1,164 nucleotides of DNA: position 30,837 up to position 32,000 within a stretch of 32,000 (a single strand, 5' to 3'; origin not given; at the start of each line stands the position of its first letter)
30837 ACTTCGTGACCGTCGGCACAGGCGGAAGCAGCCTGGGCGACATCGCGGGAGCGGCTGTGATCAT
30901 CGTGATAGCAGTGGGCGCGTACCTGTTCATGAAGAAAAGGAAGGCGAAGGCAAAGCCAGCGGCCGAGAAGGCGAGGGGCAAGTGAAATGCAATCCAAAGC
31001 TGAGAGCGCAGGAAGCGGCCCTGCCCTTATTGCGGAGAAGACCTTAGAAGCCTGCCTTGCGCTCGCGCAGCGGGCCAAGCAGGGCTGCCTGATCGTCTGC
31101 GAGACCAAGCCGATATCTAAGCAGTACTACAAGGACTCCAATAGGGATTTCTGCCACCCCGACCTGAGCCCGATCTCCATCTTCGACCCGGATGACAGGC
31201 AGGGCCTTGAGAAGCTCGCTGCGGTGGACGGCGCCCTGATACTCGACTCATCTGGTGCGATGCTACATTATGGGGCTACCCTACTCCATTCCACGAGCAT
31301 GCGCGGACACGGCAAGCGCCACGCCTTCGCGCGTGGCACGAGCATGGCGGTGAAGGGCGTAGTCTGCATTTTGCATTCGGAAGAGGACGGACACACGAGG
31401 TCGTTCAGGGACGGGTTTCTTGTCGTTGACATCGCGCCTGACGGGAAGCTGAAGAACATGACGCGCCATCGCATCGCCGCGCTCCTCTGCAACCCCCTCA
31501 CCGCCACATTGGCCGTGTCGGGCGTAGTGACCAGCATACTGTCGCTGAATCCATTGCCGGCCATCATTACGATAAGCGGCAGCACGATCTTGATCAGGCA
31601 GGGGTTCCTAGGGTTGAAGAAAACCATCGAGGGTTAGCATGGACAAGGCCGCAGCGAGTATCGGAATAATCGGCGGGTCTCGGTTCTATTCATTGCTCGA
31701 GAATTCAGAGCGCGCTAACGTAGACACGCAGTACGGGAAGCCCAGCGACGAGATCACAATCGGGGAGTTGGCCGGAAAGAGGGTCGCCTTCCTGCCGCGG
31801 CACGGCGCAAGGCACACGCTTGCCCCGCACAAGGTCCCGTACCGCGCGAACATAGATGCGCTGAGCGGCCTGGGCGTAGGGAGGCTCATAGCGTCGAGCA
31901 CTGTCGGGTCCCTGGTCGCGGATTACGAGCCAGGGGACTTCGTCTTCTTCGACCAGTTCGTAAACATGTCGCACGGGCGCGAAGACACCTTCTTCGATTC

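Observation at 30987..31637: Atypical diadenylate-cyclase-like protein: DGA motif retained, RHR motif altered, membrane tail at the C-terminus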

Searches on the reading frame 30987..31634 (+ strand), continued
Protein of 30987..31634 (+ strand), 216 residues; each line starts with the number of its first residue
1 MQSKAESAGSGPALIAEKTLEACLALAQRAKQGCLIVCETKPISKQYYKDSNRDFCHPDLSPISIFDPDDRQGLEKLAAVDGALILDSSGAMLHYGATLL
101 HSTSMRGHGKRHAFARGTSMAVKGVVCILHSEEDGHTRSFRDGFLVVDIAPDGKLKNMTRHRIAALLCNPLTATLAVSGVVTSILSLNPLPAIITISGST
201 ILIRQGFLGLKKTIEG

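Call 65: find_encoding_contigs(protein=P0004, flank=6000, max_places=3)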
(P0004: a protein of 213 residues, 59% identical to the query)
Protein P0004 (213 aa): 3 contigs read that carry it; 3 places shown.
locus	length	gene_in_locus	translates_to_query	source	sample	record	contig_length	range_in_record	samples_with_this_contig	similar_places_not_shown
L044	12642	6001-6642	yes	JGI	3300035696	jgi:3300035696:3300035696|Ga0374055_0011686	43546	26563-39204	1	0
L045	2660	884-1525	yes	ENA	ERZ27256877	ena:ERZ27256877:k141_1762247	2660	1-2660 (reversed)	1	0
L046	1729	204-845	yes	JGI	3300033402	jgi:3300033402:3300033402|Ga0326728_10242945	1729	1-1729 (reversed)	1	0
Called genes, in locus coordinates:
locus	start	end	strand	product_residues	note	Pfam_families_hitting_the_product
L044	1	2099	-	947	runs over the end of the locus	PF00133:tRNA-synt_1, PF09334:tRNA-synt_1g, PF13603:tRNA-synt_1_2, PF00133:tRNA-synt_1 (weak), PF01406:tRNA-synt_1e, PF09334:tRNA-synt_1g (weak), PF08264:Anticodon_1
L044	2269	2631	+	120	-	PF03551:PadR (weak)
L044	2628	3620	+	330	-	PF00005:ABC_tran, PF13304:AAA_21 (faint), PF13732:DrrA1-3_C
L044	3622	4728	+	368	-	PF12698:ABC2_membrane_3, PF01061:ABC2_membrane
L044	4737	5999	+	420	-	PF10633:NPCBM_assoc (faint), PF07705:CARDB (weak)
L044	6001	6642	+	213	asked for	PF02457:DAC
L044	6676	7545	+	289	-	PF01048:PNP_UDP_1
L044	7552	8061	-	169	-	PF02643:DUF192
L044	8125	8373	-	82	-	-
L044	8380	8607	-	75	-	-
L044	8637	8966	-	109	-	-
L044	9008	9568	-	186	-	-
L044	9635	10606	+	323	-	PF01047:MarR (faint), PF08279:HTH_11 (faint), PF12802:MarR_2 (faint), PF12840:HTH_20 (faint), PF13404:HTH_AsnC-type (weak), PF13412:HTH_24, PF13404:HTH_AsnC-type, PF13412:HTH_24, +3 more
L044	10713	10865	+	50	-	PF03911:Sec61_beta (weak)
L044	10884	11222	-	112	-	-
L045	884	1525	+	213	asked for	PF02457:DAC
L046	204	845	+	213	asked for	PF02457:DAC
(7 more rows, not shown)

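Call 75: predict_structure(alignment_id=A2)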
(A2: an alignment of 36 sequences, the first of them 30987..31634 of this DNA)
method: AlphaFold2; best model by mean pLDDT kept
length: 216 residues; sequences in the alignment: 36
mean_pLDDT: 82.9   pTM: 0.78
mean pLDDT of the five models: 82.9, 82.8, 80.9, 79.4, 79.0
residues with pLDDT >= 90: 126; 70-90: 38; 50-70: 28; < 50: 24
segments of 3 or more residues with pLDDT < 50: 182-194, 198-206
pLDDT, mean of each block of 10 residues (from residue 1): 55 93 96 97 95 87 95 95 97 97 93 97 97 95 92 85 87 64 43 43 48 67
secondary structure, 60 per line:
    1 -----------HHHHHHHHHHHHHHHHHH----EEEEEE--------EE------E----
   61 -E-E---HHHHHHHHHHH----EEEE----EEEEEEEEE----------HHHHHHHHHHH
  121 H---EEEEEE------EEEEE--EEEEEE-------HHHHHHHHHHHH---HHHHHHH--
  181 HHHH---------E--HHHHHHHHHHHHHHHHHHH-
elements in order: H12-29 E34-39 H68-78 E83-86 E91-99 H110-121 E125-130 E137-141 E144-149 H157-168 H172-178 H181-184 H197-215

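Call 88: search_protein_families(library=ncbifam, proteins=[P0006, P0034, P0168], max_evalue=0.001)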
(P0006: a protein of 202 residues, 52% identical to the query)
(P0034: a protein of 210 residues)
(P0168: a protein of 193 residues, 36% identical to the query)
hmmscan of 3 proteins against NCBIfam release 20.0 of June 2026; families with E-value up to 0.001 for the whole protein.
P0006 (202 aa): 2 families
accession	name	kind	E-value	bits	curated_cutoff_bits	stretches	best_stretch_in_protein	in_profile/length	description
NF041371.1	Diadnylcyc_Halo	equivalog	3.4e-06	26.6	430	1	16-139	144-268/270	diadenylate cyclase DacZ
TIGR00159.1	TIGR00159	equivalog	5.2e-05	22.7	188.8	1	17-136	124-237/254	diadenylate cyclase CdaA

P0034 (210 aa): 5 families
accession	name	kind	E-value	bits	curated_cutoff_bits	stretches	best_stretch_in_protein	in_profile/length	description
NF041371.1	Diadnylcyc_Halo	equivalog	6.9e-13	48.5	430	1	18-147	128-269/270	diadenylate cyclase DacZ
NF010009.0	PRK13482.1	equivalog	7.9e-07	28.5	201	1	28-145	31-144/357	DNA integrity scanning diadenylate cyclase DisA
TIGR00159.1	TIGR00159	equivalog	7.2e-06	25.5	188.8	1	77-140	169-234/254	diadenylate cyclase CdaA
NF038328.1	c-di-AMP_CdaS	exception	2.7e-05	23.8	225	1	77-140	122-188/191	sporulation-specific diadenylate cyclase CdaS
NF038327.1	c-di-AMP_CdaM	exception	0.00086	18.9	225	0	77-159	109-194/196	diadenylate cyclase CdaM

P0168 (193 aa): 6 families
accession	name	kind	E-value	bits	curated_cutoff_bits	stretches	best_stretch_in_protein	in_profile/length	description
NF038328.1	c-di-AMP_CdaS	exception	6.7e-08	32.3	225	1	19-125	73-187/191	sporulation-specific diadenylate cyclase CdaS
TIGR00159.1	TIGR00159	equivalog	2.6e-07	30.2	188.8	1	60-128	166-236/254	diadenylate cyclase CdaA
NF041371.1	Diadnylcyc_Halo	equivalog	3.2e-07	30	430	1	4-130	125-266/270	diadenylate cyclase DacZ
NF038327.1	c-di-AMP_CdaM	exception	3.8e-06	26.6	225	1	60-127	106-176/196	diadenylate cyclase CdaM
NF053872.1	DS2_3_antiphage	equivalog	3.3e-05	22.4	630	1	11-124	370-491/576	anti-phage protein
NF010009.0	PRK13482.1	equivalog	5.1e-05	22.6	201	1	20-124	29-137/357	DNA integrity scanning diadenylate cyclase DisA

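Call 89: fold_search(model_id=the predicted structure, library=pdb)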
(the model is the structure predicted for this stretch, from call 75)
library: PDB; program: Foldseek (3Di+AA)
matches with E <= 10: 223; with E <= 0.001: 70
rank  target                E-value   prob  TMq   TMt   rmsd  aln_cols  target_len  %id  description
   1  8c4n_B                8.4e-08  1.00  0.51  0.64   4.6       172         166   19  CdaA-AMP complex (released 2023-06-07)
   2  6hvm_B                8.9e-08  1.00  0.48  0.65   3.9       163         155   19  Structural characterization of CdaA-APO (released 2019-06-05)
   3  8c4j_B                1.1e-07  1.00  0.51  0.69   4.3       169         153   18  CdaA-compound 4 complex (released 2023-06-07)
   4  8ohf_B                4.6e-07  1.00  0.45  0.62   6.9       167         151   20  PanDDA analysis group deposition -- CdaA in complex with fragment F2X-Entry F04 (released 2024-04-03)
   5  8c4m_A                5.9e-07  1.00  0.47  0.60   4.6       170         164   19  CdaA-Adenosine complex (released 2023-06-07)
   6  6huw_A                6.6e-07  1.00  0.43  0.60   6.1       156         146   19  Crystal structure of CdaA from Bacillus subtilis (released 2019-10-30)
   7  8ogn_A                7.5e-07  1.00  0.46  0.64   4.4       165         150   19  PanDDA analysis group deposition -- CdaA in complex with fragment F2X-Entry A09 (released 2024-03-27)
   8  6hvl_B                8.0e-07  1.00  0.47  0.64   4.3       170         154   19  CdaA complex with c-di-AMP and AMP (released 2019-06-05)
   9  8ogk_B                8.0e-07  1.00  0.45  0.61   6.4       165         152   21  Crystal structure of CdaA from Bacillus subtilis co-crystallized with DMSO (released 2024-03-27)
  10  8c4q_B                9.0e-07  1.00  0.48  0.64   4.6       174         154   19  CdaA-Apo (released 2023-06-07)
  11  6gyy_B                9.0e-07  1.00  0.44  0.61   6.4       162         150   22  Crystal structure of DacA from Staphylococcus aureus, N166C/T172C double mutant (released 2019-01-23)
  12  8c4q_A                1.0e-06  1.00  0.47  0.61   4.5       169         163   18  CdaA-Apo (released 2023-06-07)
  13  8s45_B                1.0e-06  1.00  0.46  0.61   6.7       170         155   20  CdaA-E05 complex (released 2024-06-19)
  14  4rv7_C                1.1e-06  1.00  0.51  0.66   4.2       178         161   19  Characterization of an essential diadenylate cyclase (released 2015-01-28)
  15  8c4p_A                1.1e-06  1.00  0.46  0.57   4.7       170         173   19  CdaA-compound 7 complex (released 2023-06-07)
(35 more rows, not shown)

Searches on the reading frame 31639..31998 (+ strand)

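Call 3: search_protein_families(library=pfam, proteins=[window:31639-31998:+], max_evalue=1)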
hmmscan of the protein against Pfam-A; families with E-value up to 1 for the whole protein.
window:31639-31998:+ (120 aa): 1 family
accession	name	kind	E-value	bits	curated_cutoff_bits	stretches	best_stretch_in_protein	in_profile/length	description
PF01048.26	PNP_UDP_1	-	1.4e-15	57.8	25.1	1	8-119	2-109/233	Phosphorylase superfamily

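Call 4: search_protein_families(library=ncbifam, proteins=[window:31639-31998:+], max_evalue=1)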
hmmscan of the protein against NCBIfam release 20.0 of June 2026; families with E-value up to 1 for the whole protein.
window:31639-31998:+ (120 aa): 10 families
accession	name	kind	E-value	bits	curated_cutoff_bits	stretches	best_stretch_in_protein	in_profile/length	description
NF006334.0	PRK08564.1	equivalog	1.9e-46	158.4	382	1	3-120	5-124/267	S-methyl-5'-thioadenosine phosphorylase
NF005876.0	PRK07823.1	equivalog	4.8e-44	150.5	306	1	3-120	3-121/267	S-methyl-5'-thioadenosine phosphorylase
TIGR01694.1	MTAP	equivalog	8.8e-41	139.8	274.85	1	8-120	2-116/240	S-methyl-5'-thioadenosine phosphorylase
NF006492.0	PRK08931.1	equivalog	6.9e-37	127.4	437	1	5-120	3-120/291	S-methyl-5'-thioadenosine phosphorylase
NF005657.0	PRK07432.1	equivalog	3e-35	121.8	453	1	5-119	3-119/291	S-methyl-5'-thioadenosine phosphorylase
NF006599.0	PRK09136.1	equivalog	1.4e-34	119.4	223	1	8-120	4-118/247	S-methyl-5'-thioinosine phosphorylase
NF006054.0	PRK08202.1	equivalog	0.00012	21.6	218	1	38-111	66-138/274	purine-nucleoside phosphorylase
TIGR01697.1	PNPH-PUNA-XAPA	subfamily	0.00031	20.2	197.1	1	37-111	41-114/247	inosine/guanosine/xanthosine phosphorylase family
TIGR01698.1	PUNP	equivalog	0.0064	15.9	302.6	1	38-111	42-114/245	purine-nucleoside phosphorylase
TIGR01700.1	PNPH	equivalog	0.15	11.4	293.35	1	38-110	42-113/249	purine nucleoside phosphorylase I, inosine and guanosine-specific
